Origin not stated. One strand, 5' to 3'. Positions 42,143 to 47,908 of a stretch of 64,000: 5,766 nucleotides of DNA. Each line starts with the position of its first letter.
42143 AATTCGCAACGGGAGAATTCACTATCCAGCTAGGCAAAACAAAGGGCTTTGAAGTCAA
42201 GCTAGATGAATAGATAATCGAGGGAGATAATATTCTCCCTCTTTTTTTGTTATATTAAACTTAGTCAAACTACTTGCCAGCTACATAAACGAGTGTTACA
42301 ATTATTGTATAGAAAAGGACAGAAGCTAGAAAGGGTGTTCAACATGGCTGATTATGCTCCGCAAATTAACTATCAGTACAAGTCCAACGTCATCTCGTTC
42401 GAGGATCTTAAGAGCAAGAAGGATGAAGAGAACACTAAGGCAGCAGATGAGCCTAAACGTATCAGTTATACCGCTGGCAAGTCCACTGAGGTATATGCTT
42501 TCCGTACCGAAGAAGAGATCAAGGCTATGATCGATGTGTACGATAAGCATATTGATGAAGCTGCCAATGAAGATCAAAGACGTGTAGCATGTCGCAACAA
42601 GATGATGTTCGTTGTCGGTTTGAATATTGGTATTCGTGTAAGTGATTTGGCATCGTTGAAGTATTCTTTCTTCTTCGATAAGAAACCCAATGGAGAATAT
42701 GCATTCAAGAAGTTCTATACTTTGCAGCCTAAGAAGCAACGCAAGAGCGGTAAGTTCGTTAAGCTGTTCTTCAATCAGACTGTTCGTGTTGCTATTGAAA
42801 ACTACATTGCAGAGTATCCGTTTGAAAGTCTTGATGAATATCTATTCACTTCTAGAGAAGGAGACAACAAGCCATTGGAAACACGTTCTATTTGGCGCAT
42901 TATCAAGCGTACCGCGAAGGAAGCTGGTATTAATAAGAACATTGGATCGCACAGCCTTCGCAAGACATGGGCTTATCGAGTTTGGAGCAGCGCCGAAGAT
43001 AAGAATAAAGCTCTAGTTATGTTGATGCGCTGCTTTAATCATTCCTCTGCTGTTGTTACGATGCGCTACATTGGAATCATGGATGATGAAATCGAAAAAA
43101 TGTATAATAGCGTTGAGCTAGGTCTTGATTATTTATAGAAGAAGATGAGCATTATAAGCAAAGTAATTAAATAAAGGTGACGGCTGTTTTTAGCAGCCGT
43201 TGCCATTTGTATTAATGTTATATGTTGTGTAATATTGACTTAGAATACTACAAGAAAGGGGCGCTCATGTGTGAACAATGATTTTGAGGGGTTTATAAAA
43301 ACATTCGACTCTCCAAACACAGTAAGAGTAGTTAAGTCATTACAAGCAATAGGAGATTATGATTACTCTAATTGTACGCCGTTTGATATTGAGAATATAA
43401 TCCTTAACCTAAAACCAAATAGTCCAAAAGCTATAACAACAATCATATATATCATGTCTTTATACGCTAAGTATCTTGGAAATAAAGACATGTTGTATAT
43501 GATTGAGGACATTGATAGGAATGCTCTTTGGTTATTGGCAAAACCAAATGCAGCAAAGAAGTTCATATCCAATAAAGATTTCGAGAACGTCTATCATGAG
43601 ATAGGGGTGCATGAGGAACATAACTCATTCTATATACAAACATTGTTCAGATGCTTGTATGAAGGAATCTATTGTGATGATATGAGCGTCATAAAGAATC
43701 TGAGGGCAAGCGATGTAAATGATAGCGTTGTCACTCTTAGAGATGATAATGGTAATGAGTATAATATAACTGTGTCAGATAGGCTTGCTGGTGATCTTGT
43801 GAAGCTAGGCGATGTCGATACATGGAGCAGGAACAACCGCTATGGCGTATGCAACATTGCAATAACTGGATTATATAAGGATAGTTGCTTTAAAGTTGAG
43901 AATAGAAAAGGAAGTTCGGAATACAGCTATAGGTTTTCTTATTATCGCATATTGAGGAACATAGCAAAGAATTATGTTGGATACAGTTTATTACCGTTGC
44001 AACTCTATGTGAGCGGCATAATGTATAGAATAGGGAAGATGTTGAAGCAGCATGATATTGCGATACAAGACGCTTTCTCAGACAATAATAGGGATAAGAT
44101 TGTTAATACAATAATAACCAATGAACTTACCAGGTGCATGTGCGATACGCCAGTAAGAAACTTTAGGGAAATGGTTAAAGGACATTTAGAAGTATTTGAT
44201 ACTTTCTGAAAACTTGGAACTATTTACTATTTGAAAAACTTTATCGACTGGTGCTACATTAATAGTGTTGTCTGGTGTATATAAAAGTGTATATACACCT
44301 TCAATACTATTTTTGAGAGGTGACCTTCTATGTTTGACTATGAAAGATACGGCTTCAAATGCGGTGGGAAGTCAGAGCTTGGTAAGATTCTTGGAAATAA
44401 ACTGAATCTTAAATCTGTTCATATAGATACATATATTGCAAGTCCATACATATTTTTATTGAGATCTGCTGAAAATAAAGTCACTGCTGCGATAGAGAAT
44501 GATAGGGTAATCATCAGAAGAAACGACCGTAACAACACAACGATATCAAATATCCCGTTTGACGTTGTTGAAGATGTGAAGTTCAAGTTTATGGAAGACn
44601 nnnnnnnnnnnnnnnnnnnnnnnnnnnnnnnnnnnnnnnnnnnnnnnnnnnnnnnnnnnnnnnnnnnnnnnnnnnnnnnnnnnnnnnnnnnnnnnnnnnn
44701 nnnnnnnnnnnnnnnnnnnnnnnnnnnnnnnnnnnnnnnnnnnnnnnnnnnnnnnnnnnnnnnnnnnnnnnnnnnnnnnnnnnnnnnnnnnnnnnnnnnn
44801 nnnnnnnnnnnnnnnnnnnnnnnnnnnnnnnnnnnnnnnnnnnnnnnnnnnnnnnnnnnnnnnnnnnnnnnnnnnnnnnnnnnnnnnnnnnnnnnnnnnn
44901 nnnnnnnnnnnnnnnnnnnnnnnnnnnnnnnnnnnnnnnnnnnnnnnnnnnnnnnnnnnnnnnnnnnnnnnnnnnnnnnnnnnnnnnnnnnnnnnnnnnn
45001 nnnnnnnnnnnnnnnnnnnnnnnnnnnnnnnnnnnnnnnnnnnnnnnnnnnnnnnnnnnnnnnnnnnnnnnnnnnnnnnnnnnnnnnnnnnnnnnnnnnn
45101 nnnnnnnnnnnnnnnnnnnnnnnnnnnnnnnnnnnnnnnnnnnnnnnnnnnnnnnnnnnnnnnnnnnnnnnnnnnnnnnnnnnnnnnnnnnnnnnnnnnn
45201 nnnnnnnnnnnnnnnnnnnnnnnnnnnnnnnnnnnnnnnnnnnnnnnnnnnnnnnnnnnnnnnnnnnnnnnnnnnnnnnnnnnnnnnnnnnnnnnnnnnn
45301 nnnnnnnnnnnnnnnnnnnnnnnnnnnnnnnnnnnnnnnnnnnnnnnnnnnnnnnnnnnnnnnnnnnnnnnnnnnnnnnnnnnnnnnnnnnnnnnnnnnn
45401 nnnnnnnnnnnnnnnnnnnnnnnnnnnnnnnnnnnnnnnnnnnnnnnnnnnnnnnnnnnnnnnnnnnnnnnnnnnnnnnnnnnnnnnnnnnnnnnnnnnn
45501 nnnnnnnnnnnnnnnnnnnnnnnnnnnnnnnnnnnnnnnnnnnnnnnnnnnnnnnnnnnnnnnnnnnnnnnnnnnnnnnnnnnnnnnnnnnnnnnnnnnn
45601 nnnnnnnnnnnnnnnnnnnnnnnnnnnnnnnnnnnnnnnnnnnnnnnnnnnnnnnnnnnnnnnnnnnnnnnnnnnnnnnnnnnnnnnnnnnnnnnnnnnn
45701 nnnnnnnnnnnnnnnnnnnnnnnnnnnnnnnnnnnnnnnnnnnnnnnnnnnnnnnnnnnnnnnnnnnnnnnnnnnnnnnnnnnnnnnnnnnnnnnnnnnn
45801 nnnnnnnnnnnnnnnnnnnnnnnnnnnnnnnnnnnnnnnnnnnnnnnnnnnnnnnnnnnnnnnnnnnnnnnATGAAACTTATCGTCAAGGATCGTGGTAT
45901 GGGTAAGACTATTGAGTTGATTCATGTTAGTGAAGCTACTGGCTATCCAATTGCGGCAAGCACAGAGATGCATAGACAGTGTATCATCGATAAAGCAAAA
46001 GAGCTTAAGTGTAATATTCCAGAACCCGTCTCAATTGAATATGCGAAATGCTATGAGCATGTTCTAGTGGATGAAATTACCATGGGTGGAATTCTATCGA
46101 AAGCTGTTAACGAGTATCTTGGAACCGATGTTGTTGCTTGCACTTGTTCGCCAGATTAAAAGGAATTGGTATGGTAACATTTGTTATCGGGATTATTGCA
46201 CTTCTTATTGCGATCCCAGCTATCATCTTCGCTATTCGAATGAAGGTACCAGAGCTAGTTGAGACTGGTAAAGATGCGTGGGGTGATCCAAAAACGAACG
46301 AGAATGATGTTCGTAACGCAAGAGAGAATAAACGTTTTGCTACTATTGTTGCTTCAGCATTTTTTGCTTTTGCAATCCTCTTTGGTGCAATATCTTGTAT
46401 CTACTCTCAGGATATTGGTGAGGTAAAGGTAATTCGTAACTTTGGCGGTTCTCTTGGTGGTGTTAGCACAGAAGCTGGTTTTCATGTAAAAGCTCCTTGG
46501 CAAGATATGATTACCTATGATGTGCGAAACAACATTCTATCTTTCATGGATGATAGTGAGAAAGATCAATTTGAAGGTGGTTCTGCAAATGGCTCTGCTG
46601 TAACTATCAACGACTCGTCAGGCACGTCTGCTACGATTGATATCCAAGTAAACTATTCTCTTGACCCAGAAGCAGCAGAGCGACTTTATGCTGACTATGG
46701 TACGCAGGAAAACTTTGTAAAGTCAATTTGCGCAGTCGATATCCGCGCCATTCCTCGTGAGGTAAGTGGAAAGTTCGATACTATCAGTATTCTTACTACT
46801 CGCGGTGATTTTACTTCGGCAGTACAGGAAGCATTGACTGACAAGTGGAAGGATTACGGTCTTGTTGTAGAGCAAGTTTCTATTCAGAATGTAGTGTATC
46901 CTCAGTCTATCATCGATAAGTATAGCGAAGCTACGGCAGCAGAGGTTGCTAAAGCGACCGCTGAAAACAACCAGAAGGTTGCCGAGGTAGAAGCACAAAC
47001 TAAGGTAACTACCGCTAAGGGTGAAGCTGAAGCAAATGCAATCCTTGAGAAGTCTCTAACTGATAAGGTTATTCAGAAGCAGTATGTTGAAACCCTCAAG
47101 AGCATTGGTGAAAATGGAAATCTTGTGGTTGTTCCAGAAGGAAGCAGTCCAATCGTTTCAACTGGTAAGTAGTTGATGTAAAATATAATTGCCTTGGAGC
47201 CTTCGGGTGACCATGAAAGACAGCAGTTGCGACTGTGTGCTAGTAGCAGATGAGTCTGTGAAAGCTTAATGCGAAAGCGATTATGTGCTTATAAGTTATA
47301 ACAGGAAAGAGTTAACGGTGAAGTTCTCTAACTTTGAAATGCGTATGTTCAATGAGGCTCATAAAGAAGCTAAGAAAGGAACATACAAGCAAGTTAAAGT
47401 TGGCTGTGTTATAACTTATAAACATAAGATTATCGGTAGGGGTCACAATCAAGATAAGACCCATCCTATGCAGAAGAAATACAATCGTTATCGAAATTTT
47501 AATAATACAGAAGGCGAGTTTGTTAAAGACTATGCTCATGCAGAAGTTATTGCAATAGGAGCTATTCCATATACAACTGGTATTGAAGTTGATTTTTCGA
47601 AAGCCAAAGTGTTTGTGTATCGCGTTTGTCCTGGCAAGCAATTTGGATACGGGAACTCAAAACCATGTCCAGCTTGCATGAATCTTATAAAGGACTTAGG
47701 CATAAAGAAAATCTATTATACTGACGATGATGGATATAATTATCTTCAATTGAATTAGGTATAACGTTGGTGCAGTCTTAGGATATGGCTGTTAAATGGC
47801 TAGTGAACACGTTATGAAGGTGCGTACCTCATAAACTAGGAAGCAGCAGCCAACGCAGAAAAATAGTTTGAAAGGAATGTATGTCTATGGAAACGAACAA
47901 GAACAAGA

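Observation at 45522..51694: tRNA cluster followed by an RNA ligase and a kinase/HD-phosphoesterase: RNA-repair (anti-anticodon-nuclease) cassette with a non-T4 healing enzyme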

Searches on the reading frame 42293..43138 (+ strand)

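Call 57: search_protein_families(library=pfam, proteins=[window:42293-43138:+], max_evalue=0.001)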
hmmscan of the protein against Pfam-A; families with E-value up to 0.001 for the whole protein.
window:42293-43138:+ (281 aa): 1 family
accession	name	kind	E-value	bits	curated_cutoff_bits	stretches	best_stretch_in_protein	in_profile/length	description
PF00589.27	Phage_integrase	-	8.7e-18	65.1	27.1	1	74-260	6-166/172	Phage integrase family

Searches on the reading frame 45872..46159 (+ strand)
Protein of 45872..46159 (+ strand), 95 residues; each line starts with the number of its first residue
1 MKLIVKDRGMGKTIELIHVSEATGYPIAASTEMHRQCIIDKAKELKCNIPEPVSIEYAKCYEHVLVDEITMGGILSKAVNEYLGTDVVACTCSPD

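Call 3: search_protein_families(library=pfam, proteins=[window:45872-46159:+], max_evalue=0.01)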
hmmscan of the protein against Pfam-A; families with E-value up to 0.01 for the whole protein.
window:45872-46159:+ (95 aa): 0 families

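Call 4: search_protein_families(library=phrogs, proteins=[window:45872-46159:+], max_evalue=0.001)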
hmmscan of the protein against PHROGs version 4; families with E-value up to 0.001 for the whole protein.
window:45872-46159:+ (95 aa): 1 family
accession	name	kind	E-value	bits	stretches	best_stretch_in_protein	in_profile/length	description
phrog_1828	-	unknown function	1.7e-14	55.1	1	1-71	1-82/109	-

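Call 98: search_protein_families(library=padloc, proteins=[window:45872-46159:+], max_evalue=0.001)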
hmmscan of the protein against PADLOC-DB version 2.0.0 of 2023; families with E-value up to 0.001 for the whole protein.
window:45872-46159:+ (95 aa): 0 families

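Call 99: search_protein_families(library=pfam, proteins=[window:45872-46159:+], max_evalue=0.001)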
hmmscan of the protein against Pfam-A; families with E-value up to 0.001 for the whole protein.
window:45872-46159:+ (95 aa): 0 families

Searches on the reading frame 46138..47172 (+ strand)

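Call 3: search_protein_families(library=pfam, proteins=[window:46138-47172:+], max_evalue=0.01)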
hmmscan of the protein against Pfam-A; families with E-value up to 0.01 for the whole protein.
window:46138-47172:+ (344 aa): 2 families
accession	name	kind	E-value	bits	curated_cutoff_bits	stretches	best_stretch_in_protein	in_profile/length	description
PF01145.31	Band_7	-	3.7e-24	86.2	23.6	1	94-286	6-174/176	SPFH domain / Band 7 family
PF14340.12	DUF4395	-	0.0045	17.8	24.5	1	12-85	18-93/130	Domain of unknown function (DUF4395)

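Call 4: search_protein_families(library=phrogs, proteins=[window:46138-47172:+], max_evalue=0.001)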
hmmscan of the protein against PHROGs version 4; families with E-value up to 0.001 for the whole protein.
window:46138-47172:+ (344 aa): 3 families
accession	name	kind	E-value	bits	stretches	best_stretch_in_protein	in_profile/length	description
phrog_200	-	other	1.5e-46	160.2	1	12-334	44-344/379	lipoprotein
phrog_11908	-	unknown function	1.4e-07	31.7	1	70-201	7-137/430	-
phrog_11227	-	other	5e-05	24.2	1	270-343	55-130/138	protease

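Call 98: search_protein_families(library=padloc, proteins=[window:46138-47172:+], max_evalue=0.001)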
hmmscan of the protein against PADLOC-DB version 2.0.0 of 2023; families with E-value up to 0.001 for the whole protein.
window:46138-47172:+ (344 aa): 0 families

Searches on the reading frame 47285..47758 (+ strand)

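Call 3: search_protein_families(library=pfam, proteins=[window:47285-47758:+], max_evalue=0.01)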
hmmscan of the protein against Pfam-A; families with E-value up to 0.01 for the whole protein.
window:47285-47758:+ (157 aa): 2 families
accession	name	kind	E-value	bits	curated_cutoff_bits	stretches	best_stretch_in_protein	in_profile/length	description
PF00383.29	dCMP_cyt_deam_1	-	2.2e-15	56.9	25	1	20-145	6-100/102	Cytidine and deoxycytidylate deaminase zinc-binding region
PF14437.12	MafB19-deam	-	4.1e-06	27.2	27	1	20-147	5-101/142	MafB19-like deaminase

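Call 4: search_protein_families(library=phrogs, proteins=[window:47285-47758:+], max_evalue=0.001)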
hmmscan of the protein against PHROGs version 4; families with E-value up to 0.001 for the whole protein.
window:47285-47758:+ (157 aa): 3 families
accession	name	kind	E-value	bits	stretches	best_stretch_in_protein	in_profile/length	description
phrog_174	-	DNA, RNA and nucleotide metabolism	4.8e-15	57.1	1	20-149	119-227/384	dCMP deaminase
phrog_18355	-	DNA, RNA and nucleotide metabolism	5.5e-09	37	1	102-149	16-51/52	deoxycytidinylate deaminase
phrog_2369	-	DNA, RNA and nucleotide metabolism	2.6e-06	28.6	0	28-62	16-51/195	dCMP deaminase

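Call 10: search_protein_families(library=ncbifam, proteins=[window:47285-47758:+], max_evalue=1)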
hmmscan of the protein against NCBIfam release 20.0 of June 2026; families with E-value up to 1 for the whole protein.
window:47285-47758:+ (157 aa): 5 families
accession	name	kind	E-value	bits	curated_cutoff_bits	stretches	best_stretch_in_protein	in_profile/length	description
TIGR00326.1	eubact_ribD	equivalog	0.0005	19.4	156.35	1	23-146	6-93/343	bifunctional diaminohydroxyphosphoribosylaminopyrimidine deaminase/5-amino-6-(5-phosphoribosylamino)uracil reductase RibD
TIGR02571.1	ComEB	equivalog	0.0015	18.5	219.45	1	24-148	12-117/151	ComE operon protein 2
NF011080.0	PRK14508.1-3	subfamily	0.0059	15.3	477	1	23-85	85-147/496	4-alpha-glucanotransferase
NF005019.0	PRK06423.1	equivalog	0.014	15.6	122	1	133-154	31-52/74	phosphoribosylformylglycinamidine synthase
NF041025.1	antiphage_deaminase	equivalog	0.028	13.3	400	1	124-147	364-387/437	anti-phage dCTP deaminase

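Call 98: search_protein_families(library=padloc, proteins=[window:47285-47758:+], max_evalue=0.001)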
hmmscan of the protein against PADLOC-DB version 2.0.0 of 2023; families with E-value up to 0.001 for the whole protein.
window:47285-47758:+ (157 aa): 0 families
